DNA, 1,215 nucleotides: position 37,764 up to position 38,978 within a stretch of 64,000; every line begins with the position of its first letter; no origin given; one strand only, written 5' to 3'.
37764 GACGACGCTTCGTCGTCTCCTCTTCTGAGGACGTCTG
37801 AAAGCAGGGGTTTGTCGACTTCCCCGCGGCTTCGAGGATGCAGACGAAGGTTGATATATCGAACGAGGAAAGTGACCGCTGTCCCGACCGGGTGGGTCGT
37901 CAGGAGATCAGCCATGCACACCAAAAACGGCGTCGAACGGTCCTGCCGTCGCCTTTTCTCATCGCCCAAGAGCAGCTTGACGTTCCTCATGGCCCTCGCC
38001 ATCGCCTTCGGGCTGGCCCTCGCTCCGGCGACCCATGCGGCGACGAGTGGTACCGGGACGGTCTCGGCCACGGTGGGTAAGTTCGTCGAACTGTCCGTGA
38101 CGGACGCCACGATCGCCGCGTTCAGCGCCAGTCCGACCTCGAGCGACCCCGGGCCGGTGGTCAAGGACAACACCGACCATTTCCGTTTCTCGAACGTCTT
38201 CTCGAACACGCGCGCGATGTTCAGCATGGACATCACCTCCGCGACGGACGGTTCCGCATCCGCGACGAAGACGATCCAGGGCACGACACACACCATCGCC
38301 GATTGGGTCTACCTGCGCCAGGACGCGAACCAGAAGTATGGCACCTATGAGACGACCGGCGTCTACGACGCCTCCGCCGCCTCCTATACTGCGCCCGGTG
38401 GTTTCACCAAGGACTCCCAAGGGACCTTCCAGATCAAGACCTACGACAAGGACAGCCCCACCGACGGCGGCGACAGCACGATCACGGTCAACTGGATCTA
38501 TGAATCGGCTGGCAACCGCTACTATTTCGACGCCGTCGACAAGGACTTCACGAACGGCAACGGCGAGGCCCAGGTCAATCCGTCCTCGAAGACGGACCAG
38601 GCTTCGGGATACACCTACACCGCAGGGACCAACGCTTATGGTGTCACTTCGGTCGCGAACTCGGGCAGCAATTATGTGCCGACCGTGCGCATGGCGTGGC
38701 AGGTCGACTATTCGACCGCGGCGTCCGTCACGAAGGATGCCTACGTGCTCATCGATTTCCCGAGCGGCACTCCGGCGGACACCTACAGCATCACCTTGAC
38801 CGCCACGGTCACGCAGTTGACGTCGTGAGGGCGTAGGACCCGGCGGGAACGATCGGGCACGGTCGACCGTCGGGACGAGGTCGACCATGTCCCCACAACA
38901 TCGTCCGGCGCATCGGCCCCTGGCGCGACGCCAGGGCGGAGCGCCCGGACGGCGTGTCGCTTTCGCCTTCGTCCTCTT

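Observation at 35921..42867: Candidate new cell-surface assembly locus: three tandem secreted paralogs, two anchored surface proteins, a SHOCT membrane protein, and a shared promoter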

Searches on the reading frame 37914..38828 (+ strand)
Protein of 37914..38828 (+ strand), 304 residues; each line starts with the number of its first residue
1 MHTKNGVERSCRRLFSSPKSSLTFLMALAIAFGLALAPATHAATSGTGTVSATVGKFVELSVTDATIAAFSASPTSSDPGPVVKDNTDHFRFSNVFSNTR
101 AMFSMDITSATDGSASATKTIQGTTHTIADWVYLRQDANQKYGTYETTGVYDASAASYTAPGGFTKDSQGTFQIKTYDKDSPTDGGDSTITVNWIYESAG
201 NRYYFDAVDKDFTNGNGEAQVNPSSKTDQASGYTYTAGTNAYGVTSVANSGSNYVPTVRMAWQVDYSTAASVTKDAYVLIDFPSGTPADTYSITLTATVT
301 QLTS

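Call 3: search_protein_families(library=pfam, proteins=[window:37914-38828:+], max_evalue=0.1)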
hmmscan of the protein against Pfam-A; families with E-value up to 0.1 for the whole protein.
window:37914-38828:+ (304 aa): 1 family
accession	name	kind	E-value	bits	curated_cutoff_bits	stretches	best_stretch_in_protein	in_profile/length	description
PF10285.15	Luciferase_cat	-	0.0043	16.9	25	1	77-158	72-147/296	Luciferase catalytic domain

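Call 4: search_protein_families(library=ncbifam, proteins=[window:37914-38828:+], max_evalue=0.1)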
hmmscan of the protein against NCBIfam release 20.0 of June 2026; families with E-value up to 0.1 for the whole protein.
window:37914-38828:+ (304 aa): 1 family
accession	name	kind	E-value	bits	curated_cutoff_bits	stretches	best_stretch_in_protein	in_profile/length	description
NF058595.1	invert_tail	domain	0.038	14.3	37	1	283-303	83-103/113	lipo-invert putative C-terminal anchoring domain-containing protein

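Call 7: find_homologous_proteins(query=window:37914-38828:+)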
Query window:37914-38828:+ (304 aa): 15 proteins with E <= 0.001 among 2739 candidates.
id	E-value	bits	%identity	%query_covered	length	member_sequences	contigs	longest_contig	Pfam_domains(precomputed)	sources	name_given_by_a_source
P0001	1.3e-191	653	100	100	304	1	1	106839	-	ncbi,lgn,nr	ncbi:MAG: hypothetical protein KY455_01410 [Euryarchaeota archaeon]|nr:hypothetical protein [Euryarc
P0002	7.7e-121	421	69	98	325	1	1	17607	-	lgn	-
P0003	2.9e-117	410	68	92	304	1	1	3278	-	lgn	-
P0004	8.4e-116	405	68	92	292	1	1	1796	-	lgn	-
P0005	4.2e-115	402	64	97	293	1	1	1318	-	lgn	-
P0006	8.5e-115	401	67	93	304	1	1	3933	-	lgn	-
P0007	2.1e-111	390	67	92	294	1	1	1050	-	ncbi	-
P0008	3.3e-105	370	65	82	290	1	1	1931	-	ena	-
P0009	2.0e-104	367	57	99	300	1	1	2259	-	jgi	jgi:hypothetical protein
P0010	2.5e-104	367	61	93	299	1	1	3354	-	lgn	-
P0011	7.5e-102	359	62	88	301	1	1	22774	-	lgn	-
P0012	2.2e-95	338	55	100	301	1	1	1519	-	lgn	-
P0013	1.0e-77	280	51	91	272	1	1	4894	-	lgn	-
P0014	2.9e-71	259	47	85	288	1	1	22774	-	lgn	-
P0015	1.6e-63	233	44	91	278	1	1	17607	-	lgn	-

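Call 11: find_encoding_contigs(protein=P0002, flank=10000, max_places=3)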
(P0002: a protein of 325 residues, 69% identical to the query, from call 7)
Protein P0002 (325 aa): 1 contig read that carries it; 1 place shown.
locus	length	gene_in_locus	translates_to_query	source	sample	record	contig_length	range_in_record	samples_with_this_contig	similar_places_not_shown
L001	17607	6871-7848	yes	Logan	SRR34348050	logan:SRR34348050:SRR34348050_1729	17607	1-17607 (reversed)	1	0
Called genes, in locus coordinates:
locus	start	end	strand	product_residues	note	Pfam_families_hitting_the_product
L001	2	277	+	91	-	?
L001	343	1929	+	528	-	-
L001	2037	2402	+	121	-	-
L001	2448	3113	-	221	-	PF00702:Hydrolase, PF08282:Hydrolase_3 (faint), PF12710:HAD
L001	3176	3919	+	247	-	PF01674:Lipase_2 (faint), PF05057:DUF676, PF24096:DUF7379, PF00561:Abhydrolase_1, PF02089:Palm_thioest, PF12697:Abhydrolase_6, PF07819:PGAP1 (weak)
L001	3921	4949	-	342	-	PF01553:Acyltransferase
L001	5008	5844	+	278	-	-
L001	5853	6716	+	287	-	-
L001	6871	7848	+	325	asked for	-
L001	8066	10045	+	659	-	-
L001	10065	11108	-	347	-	PF00296:Bac_luciferase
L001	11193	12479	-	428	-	-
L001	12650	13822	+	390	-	PF14874:PapD-like (weak), PF22544:HYDIN_VesB_CFA65-like_Ig (faint)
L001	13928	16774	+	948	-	PF00773:RNB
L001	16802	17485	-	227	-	-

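Call 12: find_encoding_contigs(protein=P0011, flank=10000, max_places=3)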
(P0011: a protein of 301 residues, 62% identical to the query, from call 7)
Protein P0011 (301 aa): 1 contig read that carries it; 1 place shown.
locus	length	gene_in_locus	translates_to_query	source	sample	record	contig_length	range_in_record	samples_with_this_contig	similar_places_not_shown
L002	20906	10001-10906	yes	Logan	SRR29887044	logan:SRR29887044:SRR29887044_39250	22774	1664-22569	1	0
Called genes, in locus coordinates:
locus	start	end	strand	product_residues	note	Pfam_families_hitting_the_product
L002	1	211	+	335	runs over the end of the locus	PF00753:Lactamase_B, PF12706:Lactamase_B_2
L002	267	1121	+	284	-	-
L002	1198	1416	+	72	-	-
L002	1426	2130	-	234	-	PF04116:FA_hydroxylase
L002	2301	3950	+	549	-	-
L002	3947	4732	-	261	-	-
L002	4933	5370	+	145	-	-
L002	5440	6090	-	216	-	PF00702:Hydrolase, PF12710:HAD, PF13419:HAD_2 (faint), PF08282:Hydrolase_3 (weak)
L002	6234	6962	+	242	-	PF24096:DUF7379, PF02089:Palm_thioest (weak), PF12697:Abhydrolase_6 (weak)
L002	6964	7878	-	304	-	PF01553:Acyltransferase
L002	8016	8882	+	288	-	-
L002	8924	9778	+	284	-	-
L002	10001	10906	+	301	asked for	-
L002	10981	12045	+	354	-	PF15780:ASH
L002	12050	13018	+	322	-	PF23619:Ig_VWA7 (faint), PF10633:NPCBM_assoc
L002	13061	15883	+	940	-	PF00773:RNB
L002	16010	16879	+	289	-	PF00005:ABC_tran, PF13304:AAA_21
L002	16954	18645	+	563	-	-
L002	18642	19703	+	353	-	PF12679:ABC2_membrane_2, PF12698:ABC2_membrane_3, PF01061:ABC2_membrane (weak)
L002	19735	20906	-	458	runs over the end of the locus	?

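Call 19: predict_structure(alignment_id=A2)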
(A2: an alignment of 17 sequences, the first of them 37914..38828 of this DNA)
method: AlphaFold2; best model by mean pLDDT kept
length: 304 residues; sequences in the alignment: 17
mean_pLDDT: 79.6   pTM: 0.73
mean pLDDT of the five models: 79.6, 77.0, 76.8, 74.0, 73.6
residues with pLDDT >= 90: 157; 70-90: 59; 50-70: 41; < 50: 47
segments of 3 or more residues with pLDDT < 50: 1-4, 10-17, 36-60, 62-66
pLDDT, mean of each block of 10 residues (from residue 1): 45 45 61 49 30 34 51 55 80 77 93 93 93 96 98 93 94 97 92 96 97 94 93 96 95 97 81 89 85 89 81
secondary structure, 60 per line:
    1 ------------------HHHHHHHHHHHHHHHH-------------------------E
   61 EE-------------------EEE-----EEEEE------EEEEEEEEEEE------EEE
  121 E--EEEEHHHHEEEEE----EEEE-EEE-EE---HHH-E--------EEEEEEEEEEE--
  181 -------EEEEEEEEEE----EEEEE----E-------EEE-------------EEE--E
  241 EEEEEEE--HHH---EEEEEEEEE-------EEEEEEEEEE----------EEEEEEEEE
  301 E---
elements in order: H19-34 E60-62 E82-84 E90-94 E101-111 E118-121 E124-127 H128-131 E132-136 E141-144 E146-148 E168-178 E188-197 E202-206 E219-221 E235-237 E240-247 E256-264 E272-281 E292-301

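Call 29: fold_search(model_id=the predicted structure, library=pdb)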
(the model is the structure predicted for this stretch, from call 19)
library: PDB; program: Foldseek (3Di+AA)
matches with E <= 10: 756; with E <= 0.001: 0
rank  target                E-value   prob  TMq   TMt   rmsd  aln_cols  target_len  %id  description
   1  2e6v_D                3.1e-02  0.09  0.13  0.15  19.6       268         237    9  Crystal structure of VIP36 exoplasmic/lumenal domain, Ca2+/Man3GlcNAc-bound form (released 2007-07-24)
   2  2co7_A                4.4e-02  0.10  0.10  0.21  18.1       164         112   12  Salmonella enterica SafA pilin in complex with the SafB chaperone (Type II) (released 2006-06-27)
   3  3fby_A                4.9e-02  0.06  0.11  0.08  17.8       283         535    8  The crystal structure of the signature domain of cartilage oligomeric matrix protein. (released 2009-06-23)
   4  3gew_D                7.5e-02  0.20  0.19  0.24  14.3       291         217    8  FaeE-FaeG chaperone-major pilin complex of F4 ad fimbriae (released 2009-10-20)
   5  9fzc_A                8.3e-02  0.06  0.09  0.13  18.1       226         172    8  Structure of OmpA-short in complex with nanobody Nb01 (released 2024-07-17)
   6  5ktz_1                9.2e-02  0.07  0.12  0.15  21.8       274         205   10  expanded poliovirus in complex with VHH 12B (released 2016-11-02)
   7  7x80_B                9.7e-02  0.20  0.17  0.27  11.1       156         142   14  The crystal structure of PloI4-C16M/D46A/I137V (released 2023-02-08)
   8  6ymn_BBB              9.7e-02  0.14  0.14  0.18  15.6       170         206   16  Crystal structure of the Diels Alderase AbmU from Streptomyces koyangensis (released 2021-04-21)
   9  7u9z_A                9.7e-02  0.06  0.12  0.02  20.0       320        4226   10  Structure of PKA phosphorylated human RyR2-R2474S in the open state (released 2022-08-03)
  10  7x7z_B                1.0e-01  0.28  0.18  0.32  11.6       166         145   12  The crystal structure of 2+2/4+2 cyclase PloI4 (released 2023-02-08)
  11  7x7z_D                1.2e-01  0.09  0.12  0.20  12.9       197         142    8  The crystal structure of 2+2/4+2 cyclase PloI4 (released 2023-02-08)
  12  7x7z_A                1.3e-01  0.16  0.17  0.28  11.4       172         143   12  The crystal structure of 2+2/4+2 cyclase PloI4 (released 2023-02-08)
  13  7x80_A                1.3e-01  0.10  0.15  0.22  11.5       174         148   16  The crystal structure of PloI4-C16M/D46A/I137V (released 2023-02-08)
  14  8qfu_A                1.5e-01  0.15  0.15  0.28  15.2       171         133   15  Diels-Alderase AbyU mutant - Y76F (released 2024-09-18)
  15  4gkx_A                1.5e-01  0.07  0.14  0.16  17.4       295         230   10  Crystal structure of a carbohydrate-binding domain (released 2013-06-05)
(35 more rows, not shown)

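Call 36: search_protein_representatives(alignment_id=A2)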
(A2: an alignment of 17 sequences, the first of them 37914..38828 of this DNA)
Query: 17 sequences, 303 profile positions. Proteins with E-value up to 0.001 (for the whole library): 10; up to 1e-10: 7; up to 1e-30: 5. The best 10 are listed.
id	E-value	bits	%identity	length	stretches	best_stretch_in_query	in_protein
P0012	9.7e-135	465.2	-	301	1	8-302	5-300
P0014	1.8e-119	415.1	-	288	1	22-301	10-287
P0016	2.5e-73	263.6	-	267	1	52-299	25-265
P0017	8.9e-69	248.6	-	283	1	55-299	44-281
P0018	8.3e-66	238.9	-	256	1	53-301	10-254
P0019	1.7e-23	99.9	-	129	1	52-148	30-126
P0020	9.3e-23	97.5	-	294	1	21-302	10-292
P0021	1.0e-09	54.7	-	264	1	54-302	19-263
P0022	8.9e-05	38.5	-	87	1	54-133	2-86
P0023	1.4e-04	37.8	-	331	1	33-288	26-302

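Call 38: find_related_loci(query=A2, collection=genome_contigs, flank=10000)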
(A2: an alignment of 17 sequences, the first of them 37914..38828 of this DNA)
Query A2 (304 aa) in genome_contigs; peptide patterns used: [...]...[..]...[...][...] (x = any residue, [..] = any of these).
7 stretches matched a pattern, but none encodes a relative of the query by tblastn (E <= 1e-3).

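Call 47: search_solved_structures(query=A2, max_evalue=10, show_alignments=2)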
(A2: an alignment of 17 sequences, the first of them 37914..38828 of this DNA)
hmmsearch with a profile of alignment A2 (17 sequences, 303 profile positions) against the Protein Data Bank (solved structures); distinct sequences matched with E-value up to 10: 0.

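Call 48: search_protein_families(library=phrogs, proteins=[window:37914-38828:+], max_evalue=0.01)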
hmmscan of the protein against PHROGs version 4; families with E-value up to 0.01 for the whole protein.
window:37914-38828:+ (304 aa): 0 families

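Call 49: find_encoding_contigs(protein=P0020, flank=10000, max_places=3)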
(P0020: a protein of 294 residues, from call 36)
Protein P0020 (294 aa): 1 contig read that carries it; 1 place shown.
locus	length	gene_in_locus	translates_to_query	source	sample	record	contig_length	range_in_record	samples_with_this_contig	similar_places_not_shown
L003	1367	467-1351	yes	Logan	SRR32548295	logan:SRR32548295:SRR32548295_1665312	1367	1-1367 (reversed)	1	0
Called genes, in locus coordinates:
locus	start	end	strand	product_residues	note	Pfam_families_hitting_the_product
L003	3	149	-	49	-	?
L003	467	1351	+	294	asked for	-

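Call 50: find_encoding_contigs(protein=P0021, flank=10000, max_places=3)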
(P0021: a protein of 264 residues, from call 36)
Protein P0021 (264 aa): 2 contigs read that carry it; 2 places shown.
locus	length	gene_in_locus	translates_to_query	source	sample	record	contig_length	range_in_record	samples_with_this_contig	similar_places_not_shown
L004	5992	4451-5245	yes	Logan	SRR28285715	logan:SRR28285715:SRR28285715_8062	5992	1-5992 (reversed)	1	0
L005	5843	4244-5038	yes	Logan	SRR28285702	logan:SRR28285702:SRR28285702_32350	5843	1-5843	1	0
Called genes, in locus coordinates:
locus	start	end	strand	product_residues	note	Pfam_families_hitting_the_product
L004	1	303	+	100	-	?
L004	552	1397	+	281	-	-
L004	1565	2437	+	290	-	-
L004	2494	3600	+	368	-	-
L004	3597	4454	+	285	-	-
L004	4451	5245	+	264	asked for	-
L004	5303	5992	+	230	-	?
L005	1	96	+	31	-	?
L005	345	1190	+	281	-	-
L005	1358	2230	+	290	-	-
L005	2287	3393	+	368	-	-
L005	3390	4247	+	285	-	-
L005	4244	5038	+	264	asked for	-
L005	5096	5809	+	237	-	-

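Call 51: find_encoding_contigs(protein=P0023, flank=10000, max_places=3)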
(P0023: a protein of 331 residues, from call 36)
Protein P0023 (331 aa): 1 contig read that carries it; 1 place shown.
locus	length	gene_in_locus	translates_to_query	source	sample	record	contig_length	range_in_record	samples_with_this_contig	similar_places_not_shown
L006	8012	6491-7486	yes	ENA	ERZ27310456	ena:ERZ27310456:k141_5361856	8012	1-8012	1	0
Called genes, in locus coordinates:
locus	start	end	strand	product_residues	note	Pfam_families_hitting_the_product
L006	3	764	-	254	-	?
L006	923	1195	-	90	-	-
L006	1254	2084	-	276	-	PF01411:tRNA-synt_2c, PF07973:tRNA_SAD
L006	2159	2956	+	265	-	PF00583:Acetyltransf_1, PF13508:Acetyltransf_7 (weak)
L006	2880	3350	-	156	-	PF08241:Methyltransf_11, PF08242:Methyltransf_12 (weak), PF13649:Methyltransf_25, PF13489:Methyltransf_23 (weak)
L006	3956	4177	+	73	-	-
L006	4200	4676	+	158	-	PF23477:zf_Tbcl_2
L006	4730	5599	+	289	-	-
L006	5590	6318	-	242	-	PF00106:adh_short, PF01370:Epimerase (faint), PF08659:KR, PF13561:adh_short_C2, PF23441:SDR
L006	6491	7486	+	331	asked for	-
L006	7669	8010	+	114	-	?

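Call 52: find_encoding_contigs(protein=P0016, flank=10000, max_places=3)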
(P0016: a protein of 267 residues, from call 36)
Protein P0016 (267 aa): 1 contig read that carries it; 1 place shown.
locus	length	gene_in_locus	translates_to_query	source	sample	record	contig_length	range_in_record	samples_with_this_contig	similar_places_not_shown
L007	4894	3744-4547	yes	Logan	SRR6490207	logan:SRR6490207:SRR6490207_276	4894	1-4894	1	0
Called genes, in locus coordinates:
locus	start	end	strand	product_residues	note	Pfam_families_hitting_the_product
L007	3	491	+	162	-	?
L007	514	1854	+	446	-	PF01336:tRNA_anti-codon, PF00152:tRNA-synt_2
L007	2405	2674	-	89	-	-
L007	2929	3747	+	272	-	-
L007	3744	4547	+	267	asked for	-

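Call 58: search_protein_families(library=pfam, proteins=[L006:4730-5599:+, L004:2494-3600:+, L004:552-1397:+, L001:8066-10045:+, L001:12650-13822:+, L001:11193-12479:-, L002:10981-12045:+, L002:12050-13018:+, L006:7669-8010:+], max_evalue=0.05)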
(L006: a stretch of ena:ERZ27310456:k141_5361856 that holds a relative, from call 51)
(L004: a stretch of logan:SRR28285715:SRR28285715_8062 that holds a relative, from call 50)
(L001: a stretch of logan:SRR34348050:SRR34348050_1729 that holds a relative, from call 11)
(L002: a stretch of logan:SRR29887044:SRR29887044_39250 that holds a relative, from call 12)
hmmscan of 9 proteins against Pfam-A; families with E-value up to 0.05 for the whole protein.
L006:4730-5599:+ (289 aa): 0 families

L004:2494-3600:+ (368 aa): 4 families
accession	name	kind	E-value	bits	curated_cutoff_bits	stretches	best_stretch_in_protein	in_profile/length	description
PF15780.11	ASH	-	0.00062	20.3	27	1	28-87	14-73/98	Abnormal spindle-like microcephaly-assoc'd, ASPM-SPD-2-Hydin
PF10633.15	NPCBM_assoc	-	0.00095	19.8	24.4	1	34-104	2-74/78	NPCBM-associated, NEW3 domain of alpha-galactosidase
PF22067.2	Cep192_D3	-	0.002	18.7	27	1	35-88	15-67/99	Cep192 domain 3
PF14900.11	DUF4493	-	0.0053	17.1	27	0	204-242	59-95/226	Domain of unknown function (DUF4493)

L004:552-1397:+ (281 aa): 0 families

L001:8066-10045:+ (659 aa): 12 families
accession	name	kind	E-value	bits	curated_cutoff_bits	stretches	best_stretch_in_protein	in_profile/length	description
PF23619.1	Ig_VWA7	-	9.1e-07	29.5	27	1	33-117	8-90/104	VWA7 Ig-like domain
PF11614.14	FixG_C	-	7.2e-05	23.4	25.6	1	46-114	36-103/119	IG-like fold at C-terminal of FixG, putative oxidoreductase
PF17957.7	Big_7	-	0.0013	19.8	24.1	1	501-551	18-68/70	Bacterial Ig domain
PF15780.11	ASH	-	0.0018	18.9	27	1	31-102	13-83/98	Abnormal spindle-like microcephaly-assoc'd, ASPM-SPD-2-Hydin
PF10633.15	NPCBM_assoc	-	0.0031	18.1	24.4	1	39-111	3-75/78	NPCBM-associated, NEW3 domain of alpha-galactosidase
PF22544.2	HYDIN_VesB_CFA65-like_Ig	-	0.0034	18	25.5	1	31-108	9-83/100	HYDIN/CFA65/VesB-like, Ig-like domain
PF16990.11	CBM_35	-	0.0038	17.9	28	1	500-554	47-105/121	Carbohydrate binding module (family 35)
PF06280.18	fn3_5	-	0.0042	18.2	27.6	1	66-100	55-86/112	Fn3-like domain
PF24156.1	DUF7407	-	0.0045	17.7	28.2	0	44-100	12-58/74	Domain of unknown function (DUF7407)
PF19077.6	Big_13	-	0.011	16.7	27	0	534-566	63-94/102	Bacterial Ig-like domain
PF07705.17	CARDB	-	0.031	14.9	22.7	1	37-104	15-78/101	CARDB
PF07610.17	DUF1573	-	0.036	14.5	26.1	0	31-109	7-81/98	Protein of unknown function (DUF1573)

L001:12650-13822:+ (390 aa): 11 families
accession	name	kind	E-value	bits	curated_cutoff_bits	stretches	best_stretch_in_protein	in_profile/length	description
PF22544.2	HYDIN_VesB_CFA65-like_Ig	-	1.2e-06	29.1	25.5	1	21-90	3-72/100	HYDIN/CFA65/VesB-like, Ig-like domain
PF14874.12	PapD-like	-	1.6e-06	28.7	27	1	20-106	3-87/102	Flagellar-associated PapD-like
PF11614.14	FixG_C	-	3.2e-05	24.5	25.6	1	42-105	36-101/119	IG-like fold at C-terminal of FixG, putative oxidoreductase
PF10633.15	NPCBM_assoc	-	0.0001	22.9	24.4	1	34-103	2-73/78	NPCBM-associated, NEW3 domain of alpha-galactosidase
PF22067.2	Cep192_D3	-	0.00026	21.5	27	1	28-89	9-68/99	Cep192 domain 3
PF15780.11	ASH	-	0.00032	21.3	27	1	24-87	10-73/98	Abnormal spindle-like microcephaly-assoc'd, ASPM-SPD-2-Hydin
PF19912.4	DUF6385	-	0.00066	20.1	26.8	1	42-85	9-51/82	Domain of unknown function (DUF6385)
PF06280.18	fn3_5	-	0.0014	19.7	27.6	1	42-96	34-86/112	Fn3-like domain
PF21577.3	PG_0320-like_C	-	0.0037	17.8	27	1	43-116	25-94/106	PG_0320-like, C-terminal domain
PF23619.1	Ig_VWA7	-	0.0041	17.8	27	1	31-97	10-75/104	VWA7 Ig-like domain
PF17766.7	fn3_6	-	0.0092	16.6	26.4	0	40-95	20-76/99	Fibronectin type-III domain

L001:11193-12479:- (428 aa): 1 family
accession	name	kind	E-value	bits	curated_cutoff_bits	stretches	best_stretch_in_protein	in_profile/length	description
PF02786.22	CPSase_L_D2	-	0.021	14.8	19.8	0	264-305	140-181/211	Carbamoyl-phosphate synthase L chain, ATP binding domain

L002:10981-12045:+ (354 aa): 6 families
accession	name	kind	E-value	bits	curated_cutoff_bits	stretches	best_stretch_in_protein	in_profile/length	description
PF15780.11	ASH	-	4.8e-11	43.1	27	1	13-87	7-79/98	Abnormal spindle-like microcephaly-assoc'd, ASPM-SPD-2-Hydin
PF22544.2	HYDIN_VesB_CFA65-like_Ig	-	0.00036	21.2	25.5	1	21-82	10-71/100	HYDIN/CFA65/VesB-like, Ig-like domain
PF06280.18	fn3_5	-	0.0035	18.5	27.6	1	37-87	37-84/112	Fn3-like domain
PF11614.14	FixG_C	-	0.0064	17.1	25.6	0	45-100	46-102/119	IG-like fold at C-terminal of FixG, putative oxidoreductase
PF07610.17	DUF1573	-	0.012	16.1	26.1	1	20-101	7-84/98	Protein of unknown function (DUF1573)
PF23619.1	Ig_VWA7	-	0.014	16.1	27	1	27-90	13-75/104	VWA7 Ig-like domain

L002:12050-13018:+ (322 aa): 6 families
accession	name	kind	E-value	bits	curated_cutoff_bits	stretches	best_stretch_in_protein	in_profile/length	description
PF10633.15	NPCBM_assoc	-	4.2e-11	43.3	24.4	1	49-120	2-75/78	NPCBM-associated, NEW3 domain of alpha-galactosidase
PF23619.1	Ig_VWA7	-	2.3e-05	25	27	1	46-113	10-76/104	VWA7 Ig-like domain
PF15780.11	ASH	-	0.00015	22.3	27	1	40-103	11-74/98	Abnormal spindle-like microcephaly-assoc'd, ASPM-SPD-2-Hydin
PF22544.2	HYDIN_VesB_CFA65-like_Ig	-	0.00093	19.8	25.5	1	36-103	3-70/100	HYDIN/CFA65/VesB-like, Ig-like domain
PF17766.7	fn3_6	-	0.02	15.5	26.4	1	50-108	15-74/99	Fibronectin type-III domain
PF21226.3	MalQ_N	-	0.024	15.4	24.1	0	94-126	52-84/91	MalQ N-terminal beta sandwich domain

L006:7669-8010:+ (114 aa): 3 families
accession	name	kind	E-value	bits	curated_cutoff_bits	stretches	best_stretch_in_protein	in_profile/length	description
PF22544.2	HYDIN_VesB_CFA65-like_Ig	-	2.3e-05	25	25.5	1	40-102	9-72/100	HYDIN/CFA65/VesB-like, Ig-like domain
PF22067.2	Cep192_D3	-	0.0054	17.2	27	1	52-103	19-70/99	Cep192 domain 3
PF24507.1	Ig_CFAP65_4th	-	0.021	15.7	27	1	55-103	1-49/76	CFAP65, fourth Ig-like domain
